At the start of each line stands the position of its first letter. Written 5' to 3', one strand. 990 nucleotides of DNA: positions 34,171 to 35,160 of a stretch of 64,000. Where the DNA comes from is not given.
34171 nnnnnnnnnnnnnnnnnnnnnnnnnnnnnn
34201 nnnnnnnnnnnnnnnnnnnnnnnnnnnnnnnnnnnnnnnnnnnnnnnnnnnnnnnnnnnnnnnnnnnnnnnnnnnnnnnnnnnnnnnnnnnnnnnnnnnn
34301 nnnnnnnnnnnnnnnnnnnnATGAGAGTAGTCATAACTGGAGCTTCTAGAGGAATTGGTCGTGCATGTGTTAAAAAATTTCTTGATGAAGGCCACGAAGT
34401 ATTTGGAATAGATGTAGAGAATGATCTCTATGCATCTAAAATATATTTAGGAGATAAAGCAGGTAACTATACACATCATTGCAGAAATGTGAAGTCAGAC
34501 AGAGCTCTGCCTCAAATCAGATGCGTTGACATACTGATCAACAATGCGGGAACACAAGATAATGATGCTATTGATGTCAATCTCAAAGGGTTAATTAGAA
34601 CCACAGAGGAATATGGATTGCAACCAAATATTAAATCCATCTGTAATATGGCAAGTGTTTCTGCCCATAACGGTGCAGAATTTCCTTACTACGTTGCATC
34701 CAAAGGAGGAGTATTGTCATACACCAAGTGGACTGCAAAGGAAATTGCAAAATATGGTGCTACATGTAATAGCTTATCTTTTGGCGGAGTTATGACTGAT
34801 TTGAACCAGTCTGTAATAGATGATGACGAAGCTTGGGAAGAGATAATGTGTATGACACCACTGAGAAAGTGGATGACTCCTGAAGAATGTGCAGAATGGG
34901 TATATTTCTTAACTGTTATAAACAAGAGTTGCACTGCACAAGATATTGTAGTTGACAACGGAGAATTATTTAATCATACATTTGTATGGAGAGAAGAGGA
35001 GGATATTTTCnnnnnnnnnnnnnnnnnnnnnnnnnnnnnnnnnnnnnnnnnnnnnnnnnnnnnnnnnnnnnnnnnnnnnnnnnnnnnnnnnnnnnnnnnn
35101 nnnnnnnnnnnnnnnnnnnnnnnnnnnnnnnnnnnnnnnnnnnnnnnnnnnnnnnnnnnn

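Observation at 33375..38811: The 7-deazaguanine operon has an embedded SDR reductase and flanking YhhQ-like and CxxCxxCC genes, but I recognise no transglycosylase in the window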

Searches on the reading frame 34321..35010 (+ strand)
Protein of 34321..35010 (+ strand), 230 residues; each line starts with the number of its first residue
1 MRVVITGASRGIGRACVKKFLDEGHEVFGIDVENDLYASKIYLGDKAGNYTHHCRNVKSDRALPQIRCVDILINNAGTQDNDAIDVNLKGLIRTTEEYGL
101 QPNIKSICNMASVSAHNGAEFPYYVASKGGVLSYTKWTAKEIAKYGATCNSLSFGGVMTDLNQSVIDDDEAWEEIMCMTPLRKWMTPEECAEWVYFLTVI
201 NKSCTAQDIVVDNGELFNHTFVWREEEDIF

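Call 3: search_protein_families(library=pfam, proteins=[window:34321-35010:+], max_evalue=0.01)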
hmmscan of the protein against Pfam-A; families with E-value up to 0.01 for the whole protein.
window:34321-35010:+ (230 aa): 3 families
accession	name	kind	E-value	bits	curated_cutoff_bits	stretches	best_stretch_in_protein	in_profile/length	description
PF13561.12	adh_short_C2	-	2e-25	90.2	27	1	7-214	1-234/236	Enoyl-(Acyl carrier protein) reductase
PF00106.31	adh_short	-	2.1e-21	76.7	26.6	1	3-168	3-193/195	short chain dehydrogenase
PF01370.27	Epimerase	-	0.0026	17.7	20.9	1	3-39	1-37/240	NAD dependent epimerase/dehydratase family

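Call 4: search_protein_families(library=ncbifam, proteins=[window:34321-35010:+], max_evalue=0.01)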
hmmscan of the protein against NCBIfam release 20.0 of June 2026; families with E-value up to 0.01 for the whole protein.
window:34321-35010:+ (230 aa): 183 families (the best 25 are shown)
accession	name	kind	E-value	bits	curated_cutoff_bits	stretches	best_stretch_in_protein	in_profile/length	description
NF004198.0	PRK05653.1-3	equivalog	5.4e-24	85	296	1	2-203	9-233/248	3-oxoacyl-ACP reductase FabG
TIGR01830.1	3oxo_ACP_reduc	equivalog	1.5e-23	83.7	297.75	1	3-212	1-235/239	3-oxoacyl-[acyl-carrier-protein] reductase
NF005559.1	PRK07231.1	subfamily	2.1e-22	79.9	215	1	3-215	7-247/249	glucose 1-dehydrogenase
NF005118.0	PRK06550.1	equivalog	4.7e-22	79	270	1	2-209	7-226/236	3-oxoacyl-ACP reductase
TIGR01963.1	PHB_DH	subfamily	5.6e-21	74.9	307.05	1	3-214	4-251/255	3-hydroxybutyrate dehydrogenase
NF009466.0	PRK12826.1-2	subfamily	1.5e-20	73.8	222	1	1-216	4-245/248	3-oxoacyl-ACP reductase FabG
NF009464.0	PRK12824.1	subfamily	2.8e-20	73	269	1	4-215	6-241/245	3-oxoacyl-ACP reductase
NF052558.1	MBtsdlDhBudC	equivalog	4.8e-20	72.2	270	1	3-202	6-227/250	meso-2,3-butanediol dehydrogenase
NF009093.0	PRK12429.1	subfamily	7.8e-20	71.2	258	1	3-214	8-255/259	3-hydroxybutyrate dehydrogenase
NF006074.0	PRK08220.1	equivalog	2.5e-19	69.9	312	1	2-215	10-247/251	2,3-dihydro-2,3-dihydroxybenzoate dehydrogenase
NF006393.0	PRK08642.1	equivalog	3.4e-19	69.3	292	1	123-215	159-251/254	3-oxoacyl-ACP reductase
NF005309.0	PRK06841.1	subfamily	6.3e-19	68.5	286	1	3-214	18-251/255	GolD/DthD family dehydrogenase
NF004197.0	PRK05653.1-1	equivalog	1.6e-18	67.2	332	1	3-214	10-245/249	3-oxoacyl-ACP reductase FabG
NF005056.0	PRK06463.1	equivalog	3.6e-18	65.7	339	1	2-220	9-252/255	3-ketoacyl-(acyl-carrier-protein) reductase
NF047420.2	EF_P_mod_YmfI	equivalog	3.7e-18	66.1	238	1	3-200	2-219/236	elongation factor P 5-aminopentanone reductase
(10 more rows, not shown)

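Call 16: search_protein_families(library=phrogs, max_evalue=0.01, proteins=[window:34321-35010:+])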
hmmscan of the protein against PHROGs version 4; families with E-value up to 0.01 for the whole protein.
window:34321-35010:+ (230 aa): 1 family
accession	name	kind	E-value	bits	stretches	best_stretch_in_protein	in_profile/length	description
phrog_3142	-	moron, auxiliary metabolic gene and host takeover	1.1e-24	87.8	1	1-221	288-525/596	FabG-like 3-oxoacyl-(acyl-carrier-protein) reductase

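Call 58: search_dna_similar(query=window:34321-35010:+, collection=phages, mode=protein, max_evalue=1e-10, max_rows=30)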
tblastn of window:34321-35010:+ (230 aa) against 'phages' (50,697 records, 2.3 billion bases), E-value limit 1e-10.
Records with a match: 18; places in all: 18; records where one place covers at least 80% of the query: 17.
Best place of each record, by identity: <60% 18.
By first word of the organism name: Bacteriophage 5; Listeria 4; Enterococcus 4; Staphylococcus 2; Acinetobacter 2; Salmonella 1.
By host as written in the record: - 8; Listeria monocytogenes 4; Enterococcus faecalis 3; Staphylococcus aureus 2; Homo sapiens 1.
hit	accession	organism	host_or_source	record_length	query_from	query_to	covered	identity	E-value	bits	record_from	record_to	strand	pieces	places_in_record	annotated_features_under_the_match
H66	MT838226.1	Bacteriophage sp.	human fecal samples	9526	4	226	97%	34.5%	8e-17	84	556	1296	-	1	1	record has no annotation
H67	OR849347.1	Listeria phage LM 4-14-1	Listeria monocytogenes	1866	4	214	92%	31.0%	1e-18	89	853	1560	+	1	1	record has no annotation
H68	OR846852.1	Listeria phage LM 4-11-1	Listeria monocytogenes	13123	4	214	92%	31.0%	2e-18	89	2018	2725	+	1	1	record has no annotation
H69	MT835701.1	Bacteriophage sp.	human fecal samples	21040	4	214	92%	30.8%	6e-15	79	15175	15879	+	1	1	record has no annotation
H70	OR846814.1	Listeria phage LM 4-11-1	Listeria monocytogenes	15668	4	214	92%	30.6%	1e-17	87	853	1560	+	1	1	record has no annotation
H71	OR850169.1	Staphylococcus phage SA 1298 Kay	Staphylococcus aureus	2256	4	214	92%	30.3%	2e-15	81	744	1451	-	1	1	record has no annotation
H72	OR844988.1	Staphylococcus phage SA 1306 Kay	Staphylococcus aureus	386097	4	214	92%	30.3%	2e-15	81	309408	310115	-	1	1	record has no annotation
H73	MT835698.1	Bacteriophage sp.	human fecal samples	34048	4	214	92%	30.2%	5e-12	71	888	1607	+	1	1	record has no annotation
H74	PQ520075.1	Enterococcus phage IME_EF3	-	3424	3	214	92%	29.4%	1e-13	75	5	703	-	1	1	record has no annotation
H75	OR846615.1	Enterococcus phage Efs 1-1-1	Enterococcus faecalis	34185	3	214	92%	29.4%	1e-13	75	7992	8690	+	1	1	record has no annotation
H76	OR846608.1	Enterococcus phage Efs 1-1-1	Enterococcus faecalis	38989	4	221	95%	28.0%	2e-11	69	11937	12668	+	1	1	record has no annotation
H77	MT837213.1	Bacteriophage sp.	human fecal samples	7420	4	184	79%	33.7%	4e-11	68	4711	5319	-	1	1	record has no annotation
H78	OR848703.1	Listeria phage LM 4-14-1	Listeria monocytogenes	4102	3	214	92%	28.6%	8e-13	73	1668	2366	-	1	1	record has no annotation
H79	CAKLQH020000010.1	Acinetobacter phage MD-2021a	not known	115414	4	198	85%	30.5%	5e-15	79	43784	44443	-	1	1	fabG_6: 3-oxoacyl-ACP reductase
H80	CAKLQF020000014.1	Acinetobacter phage MD-2021a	not known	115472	4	198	85%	30.5%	5e-15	79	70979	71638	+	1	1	fabG_9: 3-oxoacyl-ACP reductase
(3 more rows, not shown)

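Call 67: find_related_loci(query=A4, collection=viral_contigs, flank=8000)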
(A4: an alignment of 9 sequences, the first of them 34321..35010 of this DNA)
Query A4 (230 aa) in viral_contigs; peptide patterns used: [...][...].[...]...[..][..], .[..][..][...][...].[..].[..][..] (x = any residue, [..] = any of these).
321 stretches matched a pattern; 165 encode a relative of the query (tblastn E <= 1e-3); the best 80 are kept; 80 distinct loci.
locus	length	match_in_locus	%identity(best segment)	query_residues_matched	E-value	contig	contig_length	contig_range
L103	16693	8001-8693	99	1-230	1e-156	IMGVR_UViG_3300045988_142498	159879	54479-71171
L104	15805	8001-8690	95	1-230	8e-152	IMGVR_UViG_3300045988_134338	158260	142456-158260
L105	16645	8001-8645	67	1-223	6e-95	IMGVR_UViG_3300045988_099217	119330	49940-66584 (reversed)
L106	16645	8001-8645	59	4-223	3e-87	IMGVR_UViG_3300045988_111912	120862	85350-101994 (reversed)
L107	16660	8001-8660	57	3-228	6e-82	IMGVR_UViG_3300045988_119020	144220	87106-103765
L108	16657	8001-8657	56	3-227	7e-80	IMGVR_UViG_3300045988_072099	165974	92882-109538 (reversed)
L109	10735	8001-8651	54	1-223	1e-77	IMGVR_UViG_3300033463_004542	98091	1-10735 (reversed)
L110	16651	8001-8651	55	1-223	4e-76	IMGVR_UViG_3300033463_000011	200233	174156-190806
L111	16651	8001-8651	55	1-223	7e-76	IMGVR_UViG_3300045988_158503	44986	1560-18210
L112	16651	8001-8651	52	1-223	1e-74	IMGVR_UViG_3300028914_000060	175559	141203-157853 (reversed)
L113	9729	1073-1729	55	1-223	2e-74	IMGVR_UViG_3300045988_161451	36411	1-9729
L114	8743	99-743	53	1-223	5e-74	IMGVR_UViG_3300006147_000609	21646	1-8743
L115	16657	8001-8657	55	1-223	2e-73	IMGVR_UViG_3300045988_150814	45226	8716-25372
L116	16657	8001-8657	56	1-223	2e-73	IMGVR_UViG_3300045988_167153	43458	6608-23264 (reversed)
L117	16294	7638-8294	55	1-223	4e-73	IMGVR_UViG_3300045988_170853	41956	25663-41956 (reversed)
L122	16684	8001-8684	53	3-230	3e-72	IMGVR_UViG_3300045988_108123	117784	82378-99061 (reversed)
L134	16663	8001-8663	54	1-227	4e-68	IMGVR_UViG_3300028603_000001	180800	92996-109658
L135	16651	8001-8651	52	3-223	2e-67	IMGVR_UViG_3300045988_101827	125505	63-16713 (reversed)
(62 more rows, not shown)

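Call 75: find_related_loci(query=A4, collection=genome_contigs, flank=8000)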
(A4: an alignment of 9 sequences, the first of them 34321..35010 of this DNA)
Query A4 (230 aa) in genome_contigs; peptide patterns used: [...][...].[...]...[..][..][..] (x = any residue, [..] = any of these).
243 stretches matched a pattern; 207 encode a relative of the query (tblastn E <= 1e-3); the best 80 are kept; 80 distinct loci.
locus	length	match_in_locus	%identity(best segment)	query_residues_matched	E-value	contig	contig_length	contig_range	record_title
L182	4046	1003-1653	60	1-223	2e-83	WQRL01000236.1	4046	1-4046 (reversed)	MAG: Oscillospiraceae bacterium isolate Co191P1bin31 JGI24694J35173_10015233, whole genome shotgun sequence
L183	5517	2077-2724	59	1-223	1e-81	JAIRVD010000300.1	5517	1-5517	MAG: Clostridiales bacterium isolate Ehx436_bin4 k119_145045, whole genome shotgun sequence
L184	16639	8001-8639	55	3-223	4e-80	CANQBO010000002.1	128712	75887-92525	MAG: uncultured Clostridia bacterium isolate Lapin-001__bin50 genome assembly, contig: Lapin-001__NODE_170_length_128712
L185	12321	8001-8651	56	1-225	5e-80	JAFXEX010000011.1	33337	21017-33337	MAG: Clostridia bacterium isolate RGIG6353 Sheep_Rectum-4__c341677, whole genome shotgun sequence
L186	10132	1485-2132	58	1-223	2e-82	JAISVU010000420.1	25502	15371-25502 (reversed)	MAG: Clostridiales bacterium isolate Mx356_bin48 k119_187829, whole genome shotgun sequence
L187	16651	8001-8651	53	1-225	6e-79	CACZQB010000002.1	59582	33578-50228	MAG: Ruminococcaceae bacterium isolate RUG12846 genome assembly, contig: RUG12846_asm_2, whole genome shotgun sequence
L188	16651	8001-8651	56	1-223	5e-78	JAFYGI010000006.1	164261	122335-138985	MAG: Bacillota bacterium isolate RGIG7065 Sheep_Rumen.Co__c484045, whole genome shotgun sequence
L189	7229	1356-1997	54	1-223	5e-77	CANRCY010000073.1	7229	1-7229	MAG: uncultured Clostridia bacterium isolate Lapin-026__bin67 genome assembly, contig: Lapin-026__NODE_13448_length_7229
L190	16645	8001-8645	55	1-223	6e-77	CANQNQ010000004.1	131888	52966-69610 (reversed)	MAG: uncultured Clostridia bacterium isolate Lapin-012__bin42 genome assembly, contig: Lapin-012__NODE_207_length_131888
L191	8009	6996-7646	54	1-223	1e-76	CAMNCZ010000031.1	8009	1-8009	MAG: uncultured Eubacteriaceae bacterium isolate SRR873598_bin.135_metaWRAP_v1.3_MAG genome assembly, contig: NODE.21042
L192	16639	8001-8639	55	3-223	1e-76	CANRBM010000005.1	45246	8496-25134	MAG: uncultured Clostridia bacterium isolate Lapin-030__bin15 genome assembly, contig: Lapin-030__NODE_1176_length_45246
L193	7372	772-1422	52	1-225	2e-76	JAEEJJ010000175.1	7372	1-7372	MAG: Clostridiales bacterium isolate Tb.RUG.167 k141_10455358_flag=0_multi=28.0011_len=7372, whole genome shotgun sequen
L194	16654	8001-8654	51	1-226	1e-75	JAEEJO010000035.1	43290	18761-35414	MAG: Clostridiales bacterium isolate Tb.RUG.171 k141_4959919_flag=0_multi=30.1402_len=43290, whole genome shotgun sequen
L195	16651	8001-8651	53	1-225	2e-75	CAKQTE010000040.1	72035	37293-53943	MAG: uncultured Spirochaetales bacterium isolate REFINED_METABAT215_TOP10_CONTIGS_1500_ASSEMBLY_K127_MEGAHIT__Hadza_MoBi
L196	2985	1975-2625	55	1-223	1e-75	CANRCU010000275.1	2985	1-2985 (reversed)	MAG: uncultured Clostridia bacterium isolate Lapin-026__bin61 genome assembly, contig: Lapin-026__NODE_45552_length_2985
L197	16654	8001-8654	52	1-226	5e-75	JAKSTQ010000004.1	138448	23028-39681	MAG: Treponema sp. isolate Horse_feces311 MAG311_4, whole genome shotgun sequence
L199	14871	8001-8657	52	1-225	4e-74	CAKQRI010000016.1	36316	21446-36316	MAG: uncultured Spirochaetales bacterium isolate REFINED_METABAT215_TOP10_CONTIGS_1500_ASSEMBLY_K77_MERGED__Hadza_MoBio_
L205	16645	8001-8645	55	1-223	2e-72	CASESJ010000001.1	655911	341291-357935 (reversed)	uncultured Clostridia bacterium isolate O4_L1_380380_idba_bin.129 genome assembly, contig: O4_L1_380380_idba_bin.129.fa_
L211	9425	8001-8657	49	1-225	4e-70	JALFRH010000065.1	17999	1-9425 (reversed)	MAG: Spirochaetales bacterium isolate SUG940 k141_117443, whole genome shotgun sequence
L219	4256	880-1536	50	1-225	1e-69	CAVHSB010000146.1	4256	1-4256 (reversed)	Flexilinea sp. isolate H07619-L1_cleanbin_000027 genome assembly, contig: Spades_H07619-L1_contig_8904, whole genome sho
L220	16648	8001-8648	52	1-223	2e-69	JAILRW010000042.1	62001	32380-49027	MAG: Sphaerochaetaceae bacterium isolate RUI394 k141_10589212_flag=0_multi=51.9918_len=62001, whole genome shotgun seque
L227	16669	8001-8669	50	1-230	2e-68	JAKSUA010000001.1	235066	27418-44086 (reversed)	MAG: Bacteroidales bacterium isolate Horse_feces321 MAG321_1, whole genome shotgun sequence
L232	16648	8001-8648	52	1-223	2e-67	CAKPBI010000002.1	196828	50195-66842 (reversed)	MAG: uncultured Bacilli bacterium isolate REFINED_METABAT215_TOP10_CONTIGS_1500_ASSEMBLY_K77_MERGED__Hadza_MoBio_hadza-I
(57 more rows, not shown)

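Call 81: search_protein_families(library=pfam, max_evalue=0.00001, proteins=[L205:4274-5272:+, L205:5331-6251:+, L205:10591-12420:+, L227:3099-5207:+, L227:5210-5671:+, L227:5724-7094:+, L227:7312-8001:+, L197:5572-6222:+, L197:6232-7095:+, L232:4979-6961:+])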
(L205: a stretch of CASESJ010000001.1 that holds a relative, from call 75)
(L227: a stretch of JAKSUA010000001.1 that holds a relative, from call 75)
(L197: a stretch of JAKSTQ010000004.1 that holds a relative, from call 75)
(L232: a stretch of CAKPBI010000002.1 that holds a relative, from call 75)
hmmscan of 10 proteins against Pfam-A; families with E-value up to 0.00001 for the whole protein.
L205:4274-5272:+ (333 aa): 1 family
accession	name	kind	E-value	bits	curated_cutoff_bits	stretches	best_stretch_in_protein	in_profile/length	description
PF00365.25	PFK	-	1.1e-110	369.8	30.9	1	16-289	1-277/277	Phosphofructokinase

L205:5331-6251:+ (307 aa): 2 families
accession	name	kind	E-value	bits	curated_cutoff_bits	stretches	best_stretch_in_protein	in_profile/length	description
PF00294.29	PfkB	-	5.5e-38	131.4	25.8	1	7-289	7-297/302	pfkB family carbohydrate kinase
PF08543.17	Phos_pyr_kin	-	1.8e-08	34.5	27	1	168-272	111-222/246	Phosphomethylpyrimidine kinase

L205:10591-12420:+ (610 aa): 0 families

L227:3099-5207:+ (703 aa): 2 families
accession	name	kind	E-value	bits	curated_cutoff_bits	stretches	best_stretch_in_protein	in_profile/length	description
PF13597.11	NRDD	-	9.7e-94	315.4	26.2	1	138-692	7-560/562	Anaerobic ribonucleoside-triphosphate reductase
PF03477.21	ATP-cone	-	1.2e-20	74.2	25.8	1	6-90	1-88/88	ATP cone domain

L227:5210-5671:+ (154 aa): 0 families

L227:5724-7094:+ (457 aa): 1 family
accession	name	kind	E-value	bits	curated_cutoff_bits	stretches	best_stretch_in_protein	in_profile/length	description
PF01235.23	Na_Ala_symp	-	5.6e-143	477.4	24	1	51-455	5-382/392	Sodium:alanine symporter family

L227:7312-8001:+ (230 aa): 1 family
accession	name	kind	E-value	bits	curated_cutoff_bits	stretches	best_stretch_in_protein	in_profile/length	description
PF02592.20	Vut_1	-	2e-21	77.4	27.2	1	53-222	2-150/152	Putative vitamin uptake transporter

L197:5572-6222:+ (217 aa): 1 family
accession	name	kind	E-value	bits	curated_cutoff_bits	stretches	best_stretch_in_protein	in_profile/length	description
PF01195.25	Pept_tRNA_hydro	-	2.3e-49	168.2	27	1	4-198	1-171/183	Peptidyl-tRNA hydrolase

L197:6232-7095:+ (288 aa): 2 families
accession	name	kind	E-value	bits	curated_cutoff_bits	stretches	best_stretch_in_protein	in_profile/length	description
PF03819.22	MazG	-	5.8e-30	103.8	22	1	43-116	1-74/74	MazG nucleotide pyrophosphohydrolase domain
PF01503.22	PRA-PH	-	6.2e-08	33.4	21.3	0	188-244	30-80/86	Phosphoribosyl-ATP pyrophosphohydrolase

L232:4979-6961:+ (661 aa): 2 families
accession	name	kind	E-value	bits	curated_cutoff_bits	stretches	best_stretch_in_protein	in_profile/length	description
PF00912.28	Transgly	-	1.9e-63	213.5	27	1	70-238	9-177/178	Transglycosylase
PF00905.27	Transpeptidase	-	4.7e-28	98.7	22.1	1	326-567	2-265/299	Penicillin binding protein transpeptidase domain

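Call 84: search_solved_structures(query=A4, max_evalue=1e-20)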
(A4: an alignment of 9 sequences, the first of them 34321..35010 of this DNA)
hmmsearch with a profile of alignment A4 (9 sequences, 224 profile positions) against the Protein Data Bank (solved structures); distinct sequences matched with E-value up to 1e-20: 78 (the best 60 are shown).
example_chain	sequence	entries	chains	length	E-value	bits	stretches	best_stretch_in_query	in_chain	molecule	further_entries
5gwt_A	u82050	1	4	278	4.2e-29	105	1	5-219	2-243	4-hydroxyisolecuine dehydrogenase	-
5gwr_A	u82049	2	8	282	5.4e-29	104.6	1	3-218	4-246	4-hydroxyisolecuine dehydrogenase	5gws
9cly_A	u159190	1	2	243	1.1e-27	100.3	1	3-215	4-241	CylG protein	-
4avy_A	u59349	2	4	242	9.1e-27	97.3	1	4-214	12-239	PROBABLE SHORT-CHAIN DEHYDROGENASE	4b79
4yxf_A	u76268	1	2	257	1.5e-25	93.4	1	4-213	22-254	MupS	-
3woh_A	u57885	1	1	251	2.2e-25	92.8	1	5-214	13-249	SiaM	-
4qec_A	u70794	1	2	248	2.8e-25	92.5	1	2-215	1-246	ElxO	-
4npc_A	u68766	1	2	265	4.9e-25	91.6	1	4-214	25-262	Sorbitol dehydrogenase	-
7emg_A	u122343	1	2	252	7.2e-25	91.1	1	4-213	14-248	3-oxoacyl-[acyl-carrier-protein] reductase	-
4qed_A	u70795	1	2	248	1.1e-24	90.4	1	2-215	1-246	ElxO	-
3f9i_A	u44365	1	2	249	1.9e-24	89.7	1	5-215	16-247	3-oxoacyl-[acyl-carrier-protein] reductase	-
4jro_A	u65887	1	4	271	2.2e-24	89.5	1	5-214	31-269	FabG protein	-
5b1y_A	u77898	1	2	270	2.4e-24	89.4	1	3-213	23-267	3-oxoacyl-[acyl-carrier-protein] reductase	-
6t5x_A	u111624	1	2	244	3.5e-24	88.9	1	4-214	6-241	3-oxoacyl-[acyl-carrier-protein] reductase FabG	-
4rzh_A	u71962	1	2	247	3.6e-24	88.8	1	5-215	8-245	3-oxoacyl-[acyl-carrier protein] reductase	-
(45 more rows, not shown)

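Call 97: search_protein_families(library=ncbifam, max_evalue=0.001, proteins=[L227:7312-8001:+, L197:7251-7997:+])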
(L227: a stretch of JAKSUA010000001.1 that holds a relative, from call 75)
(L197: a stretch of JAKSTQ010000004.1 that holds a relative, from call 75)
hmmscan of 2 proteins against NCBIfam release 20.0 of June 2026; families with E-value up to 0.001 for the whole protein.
L227:7312-8001:+ (230 aa): 1 family
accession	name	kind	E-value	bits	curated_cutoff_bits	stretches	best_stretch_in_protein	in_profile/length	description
TIGR00697.1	TIGR00697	equivalog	1.5e-06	28.1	50.95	1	23-188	4-159/201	queuosine precursor transporter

L197:7251-7997:+ (249 aa): 1 family
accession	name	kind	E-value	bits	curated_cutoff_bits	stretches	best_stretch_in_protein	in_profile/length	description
TIGR00697.1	TIGR00697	equivalog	1.3e-07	31.6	50.95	1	25-228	7-194/201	queuosine precursor transporter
